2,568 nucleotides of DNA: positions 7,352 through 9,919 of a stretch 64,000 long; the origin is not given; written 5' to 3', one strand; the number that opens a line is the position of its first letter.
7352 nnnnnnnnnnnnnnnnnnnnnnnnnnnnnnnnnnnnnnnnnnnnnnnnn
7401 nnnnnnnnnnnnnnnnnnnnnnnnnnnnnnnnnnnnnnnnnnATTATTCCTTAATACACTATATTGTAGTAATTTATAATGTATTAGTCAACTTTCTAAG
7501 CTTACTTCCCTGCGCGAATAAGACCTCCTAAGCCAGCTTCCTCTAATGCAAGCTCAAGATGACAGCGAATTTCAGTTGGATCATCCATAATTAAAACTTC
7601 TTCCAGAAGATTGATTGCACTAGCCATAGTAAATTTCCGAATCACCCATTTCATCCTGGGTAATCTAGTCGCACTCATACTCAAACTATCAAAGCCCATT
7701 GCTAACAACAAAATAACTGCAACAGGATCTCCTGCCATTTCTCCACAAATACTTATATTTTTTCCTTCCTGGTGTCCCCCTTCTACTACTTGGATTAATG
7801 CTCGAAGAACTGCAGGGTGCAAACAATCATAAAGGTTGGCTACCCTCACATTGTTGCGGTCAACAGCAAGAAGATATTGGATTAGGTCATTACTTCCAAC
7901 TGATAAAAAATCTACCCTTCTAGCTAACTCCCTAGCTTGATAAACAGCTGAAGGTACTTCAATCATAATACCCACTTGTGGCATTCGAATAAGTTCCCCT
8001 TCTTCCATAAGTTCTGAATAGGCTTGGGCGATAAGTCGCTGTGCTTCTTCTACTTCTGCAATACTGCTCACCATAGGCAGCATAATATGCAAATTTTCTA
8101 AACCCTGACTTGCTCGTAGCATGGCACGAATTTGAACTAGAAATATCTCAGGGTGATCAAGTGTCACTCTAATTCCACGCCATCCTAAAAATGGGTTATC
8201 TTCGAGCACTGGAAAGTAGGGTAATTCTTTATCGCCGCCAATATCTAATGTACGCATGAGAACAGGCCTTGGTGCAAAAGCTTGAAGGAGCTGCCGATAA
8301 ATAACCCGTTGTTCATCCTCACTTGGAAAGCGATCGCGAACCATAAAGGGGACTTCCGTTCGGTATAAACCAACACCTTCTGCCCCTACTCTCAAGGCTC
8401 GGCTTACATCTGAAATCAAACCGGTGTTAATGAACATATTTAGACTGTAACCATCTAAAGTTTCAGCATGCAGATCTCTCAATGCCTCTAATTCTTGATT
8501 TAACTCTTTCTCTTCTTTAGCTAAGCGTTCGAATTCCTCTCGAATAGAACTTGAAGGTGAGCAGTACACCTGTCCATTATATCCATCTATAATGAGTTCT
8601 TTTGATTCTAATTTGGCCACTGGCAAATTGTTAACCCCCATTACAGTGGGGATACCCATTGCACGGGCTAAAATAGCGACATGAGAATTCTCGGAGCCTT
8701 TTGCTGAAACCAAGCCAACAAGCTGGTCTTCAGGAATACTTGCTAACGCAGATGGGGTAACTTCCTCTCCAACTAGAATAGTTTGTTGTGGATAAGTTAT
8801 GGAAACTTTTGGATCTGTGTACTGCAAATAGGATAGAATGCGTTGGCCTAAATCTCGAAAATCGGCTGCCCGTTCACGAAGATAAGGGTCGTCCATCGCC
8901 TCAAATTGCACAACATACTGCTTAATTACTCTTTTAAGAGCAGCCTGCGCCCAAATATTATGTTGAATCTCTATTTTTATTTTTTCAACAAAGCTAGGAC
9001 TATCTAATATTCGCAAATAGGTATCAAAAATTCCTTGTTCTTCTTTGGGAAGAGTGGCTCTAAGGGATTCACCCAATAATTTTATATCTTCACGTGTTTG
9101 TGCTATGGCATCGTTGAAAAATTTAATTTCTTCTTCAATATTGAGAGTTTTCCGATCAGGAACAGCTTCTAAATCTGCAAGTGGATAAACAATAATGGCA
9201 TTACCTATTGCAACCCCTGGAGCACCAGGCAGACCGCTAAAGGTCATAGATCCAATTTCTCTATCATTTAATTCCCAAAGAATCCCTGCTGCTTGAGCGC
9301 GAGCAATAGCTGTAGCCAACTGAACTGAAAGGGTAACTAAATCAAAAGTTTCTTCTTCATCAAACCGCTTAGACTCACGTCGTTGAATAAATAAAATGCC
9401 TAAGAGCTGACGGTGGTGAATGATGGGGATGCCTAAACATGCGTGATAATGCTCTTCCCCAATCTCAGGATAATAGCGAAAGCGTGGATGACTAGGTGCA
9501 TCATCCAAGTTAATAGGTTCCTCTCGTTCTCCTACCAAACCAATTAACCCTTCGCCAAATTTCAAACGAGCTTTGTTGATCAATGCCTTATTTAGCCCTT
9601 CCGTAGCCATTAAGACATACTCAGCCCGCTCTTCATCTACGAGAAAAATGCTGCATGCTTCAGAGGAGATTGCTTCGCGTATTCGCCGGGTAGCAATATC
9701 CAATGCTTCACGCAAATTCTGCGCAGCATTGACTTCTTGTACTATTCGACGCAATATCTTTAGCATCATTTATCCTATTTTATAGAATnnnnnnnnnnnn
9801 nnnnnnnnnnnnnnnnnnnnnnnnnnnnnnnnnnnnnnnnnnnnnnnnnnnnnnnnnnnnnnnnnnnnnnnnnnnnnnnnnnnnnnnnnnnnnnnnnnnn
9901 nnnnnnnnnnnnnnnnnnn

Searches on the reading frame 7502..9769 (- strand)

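Call 53: search_protein_families(library=ncbifam, proteins=[window:7502-9769:-], max_evalue=0.00001)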
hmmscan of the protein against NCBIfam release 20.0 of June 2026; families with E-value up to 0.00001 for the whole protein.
window:7502-9769:- (755 aa): 10 families
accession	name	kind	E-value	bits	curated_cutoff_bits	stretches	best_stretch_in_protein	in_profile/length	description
NF008283.0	PRK11061.1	equivalog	1.8e-257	856.4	583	1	2-755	1-748/748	phosphoenolpyruvate--protein phosphotransferase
TIGR01417.1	PTS_I_fam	equivalog_domain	5.2e-150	500.6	341.7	1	178-736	2-562/565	phosphoenolpyruvate--protein phosphotransferase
NF008382.0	PRK11177.1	equivalog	6.7e-139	464.1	824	1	178-739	3-566/575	phosphoenolpyruvate-protein phosphotransferase PtsI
NF005057.0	PRK06464.1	equivalog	2.6e-56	191.1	598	2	493-710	563-785/798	phosphoenolpyruvate synthase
TIGR01418.1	PEP_synth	equivalog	2.5e-53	181.5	739.75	2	493-700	557-769/784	pyruvate, water dikinase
TIGR01828.1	pyru_phos_dikin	equivalog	7.9e-41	139.9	843.45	2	523-704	652-854/865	pyruvate, phosphate dikinase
NF008478.1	PRK11377.1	equivalog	1.5e-32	113.2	520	1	180-402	251-471/473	dihydroxyacetone kinase phosphoryl donor subunit DhaM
NF004881.0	PRK06241.2-2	equivalog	7.6e-09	34.4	883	1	349-401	835-887/898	phosphoenolpyruvate synthase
TIGR01817.1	nifA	equivalog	4.2e-07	29.1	528.85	1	4-155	5-155/534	nif-specific transcriptional activator NifA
NF004531.0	PRK05878.1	equivalog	6.2e-07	28.4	456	1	328-404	383-457/534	pyruvate, phosphate dikinase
